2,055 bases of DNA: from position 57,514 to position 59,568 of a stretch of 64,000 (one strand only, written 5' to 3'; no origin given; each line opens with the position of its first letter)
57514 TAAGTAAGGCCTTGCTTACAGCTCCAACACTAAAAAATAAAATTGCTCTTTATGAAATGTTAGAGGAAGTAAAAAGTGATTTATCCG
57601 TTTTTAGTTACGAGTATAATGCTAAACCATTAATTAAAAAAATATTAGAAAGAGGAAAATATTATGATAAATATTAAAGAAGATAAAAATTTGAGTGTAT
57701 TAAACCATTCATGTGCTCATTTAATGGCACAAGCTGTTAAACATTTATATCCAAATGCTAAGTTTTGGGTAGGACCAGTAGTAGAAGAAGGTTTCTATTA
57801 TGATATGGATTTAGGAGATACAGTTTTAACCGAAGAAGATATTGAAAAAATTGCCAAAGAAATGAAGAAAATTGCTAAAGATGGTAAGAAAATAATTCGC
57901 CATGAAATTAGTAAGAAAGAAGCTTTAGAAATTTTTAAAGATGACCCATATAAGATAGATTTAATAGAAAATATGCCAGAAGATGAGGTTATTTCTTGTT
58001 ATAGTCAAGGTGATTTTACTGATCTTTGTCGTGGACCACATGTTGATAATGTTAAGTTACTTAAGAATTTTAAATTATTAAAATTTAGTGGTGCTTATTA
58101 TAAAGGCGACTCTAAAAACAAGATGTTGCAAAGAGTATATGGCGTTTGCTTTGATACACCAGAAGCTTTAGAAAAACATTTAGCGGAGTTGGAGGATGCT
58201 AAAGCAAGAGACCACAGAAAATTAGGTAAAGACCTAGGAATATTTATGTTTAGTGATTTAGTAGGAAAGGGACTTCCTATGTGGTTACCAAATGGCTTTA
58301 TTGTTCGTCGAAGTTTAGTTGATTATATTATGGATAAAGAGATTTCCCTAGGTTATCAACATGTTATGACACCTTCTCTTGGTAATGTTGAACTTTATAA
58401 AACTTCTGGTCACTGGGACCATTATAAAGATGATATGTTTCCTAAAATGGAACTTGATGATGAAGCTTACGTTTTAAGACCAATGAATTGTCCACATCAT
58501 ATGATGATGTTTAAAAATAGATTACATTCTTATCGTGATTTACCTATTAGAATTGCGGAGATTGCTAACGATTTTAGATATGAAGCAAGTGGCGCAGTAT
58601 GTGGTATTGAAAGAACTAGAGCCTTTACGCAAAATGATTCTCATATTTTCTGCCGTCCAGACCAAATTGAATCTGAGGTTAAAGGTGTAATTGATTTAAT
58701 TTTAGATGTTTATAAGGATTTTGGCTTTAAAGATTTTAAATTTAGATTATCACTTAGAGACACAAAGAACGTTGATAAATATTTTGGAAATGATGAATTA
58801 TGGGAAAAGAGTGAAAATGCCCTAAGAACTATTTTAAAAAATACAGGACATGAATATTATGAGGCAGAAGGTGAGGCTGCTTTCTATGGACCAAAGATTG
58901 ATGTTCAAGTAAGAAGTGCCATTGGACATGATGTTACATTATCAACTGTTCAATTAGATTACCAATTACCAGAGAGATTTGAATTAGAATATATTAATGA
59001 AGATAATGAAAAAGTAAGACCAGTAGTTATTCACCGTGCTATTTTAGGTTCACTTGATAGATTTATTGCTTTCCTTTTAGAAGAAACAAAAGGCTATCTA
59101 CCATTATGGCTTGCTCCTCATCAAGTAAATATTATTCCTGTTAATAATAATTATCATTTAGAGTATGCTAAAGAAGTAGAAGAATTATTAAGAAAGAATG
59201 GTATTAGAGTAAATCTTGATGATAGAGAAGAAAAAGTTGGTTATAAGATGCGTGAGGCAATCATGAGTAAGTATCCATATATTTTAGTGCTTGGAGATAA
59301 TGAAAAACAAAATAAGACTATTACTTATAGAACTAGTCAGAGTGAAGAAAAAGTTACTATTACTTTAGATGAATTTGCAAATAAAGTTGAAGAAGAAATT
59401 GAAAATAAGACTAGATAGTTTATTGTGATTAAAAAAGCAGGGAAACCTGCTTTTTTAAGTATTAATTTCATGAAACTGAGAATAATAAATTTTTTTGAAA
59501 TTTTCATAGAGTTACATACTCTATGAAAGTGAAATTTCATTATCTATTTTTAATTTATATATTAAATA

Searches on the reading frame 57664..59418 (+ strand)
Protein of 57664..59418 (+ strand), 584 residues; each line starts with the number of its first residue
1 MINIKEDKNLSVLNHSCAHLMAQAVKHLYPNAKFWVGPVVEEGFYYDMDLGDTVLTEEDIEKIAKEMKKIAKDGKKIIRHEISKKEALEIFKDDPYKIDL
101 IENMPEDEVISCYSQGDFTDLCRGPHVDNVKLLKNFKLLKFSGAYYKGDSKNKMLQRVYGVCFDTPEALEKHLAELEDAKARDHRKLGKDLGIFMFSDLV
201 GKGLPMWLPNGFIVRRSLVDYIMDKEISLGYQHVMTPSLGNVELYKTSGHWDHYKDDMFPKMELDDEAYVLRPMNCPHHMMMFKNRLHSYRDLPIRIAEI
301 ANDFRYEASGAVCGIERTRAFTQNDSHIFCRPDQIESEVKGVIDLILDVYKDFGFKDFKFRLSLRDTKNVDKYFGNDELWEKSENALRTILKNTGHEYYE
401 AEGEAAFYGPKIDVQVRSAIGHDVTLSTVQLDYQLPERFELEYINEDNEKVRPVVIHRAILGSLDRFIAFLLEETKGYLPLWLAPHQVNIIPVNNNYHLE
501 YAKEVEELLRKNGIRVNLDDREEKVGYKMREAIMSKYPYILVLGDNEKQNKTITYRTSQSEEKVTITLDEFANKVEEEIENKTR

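Call 47: find_encoding_contigs(protein=window:57664-59418:+, flank=3000, max_places=10)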
Protein window:57664-59418:+ (584 aa): 7 contigs read that carry it; 1 place shown.
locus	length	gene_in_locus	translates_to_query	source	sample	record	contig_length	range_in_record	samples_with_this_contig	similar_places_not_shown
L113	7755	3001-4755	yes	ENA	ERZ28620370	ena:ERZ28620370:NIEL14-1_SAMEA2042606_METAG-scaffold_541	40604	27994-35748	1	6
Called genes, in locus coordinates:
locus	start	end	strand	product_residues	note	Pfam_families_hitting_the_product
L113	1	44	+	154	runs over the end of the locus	PF14470:bPH_3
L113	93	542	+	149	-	PF01476:LysM, PF23446:LysM1_NFP_LYK (faint), PF23577:LysM_RLK (faint), PF23462:LysM3_NFP (faint), PF23473:LysM3_LYK4_5 (weak), PF01476:LysM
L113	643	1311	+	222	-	-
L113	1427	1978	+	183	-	-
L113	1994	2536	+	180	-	-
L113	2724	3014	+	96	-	-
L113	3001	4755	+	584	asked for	PF07973:tRNA_SAD, PF00587:tRNA-synt_2b, PF03129:HGTP_anticodon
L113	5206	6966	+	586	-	-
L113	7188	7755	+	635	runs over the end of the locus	PF02518:HATPase_c, PF00204:DNA_gyraseB, PF01751:Toprim, PF00986:DNA_gyraseB_C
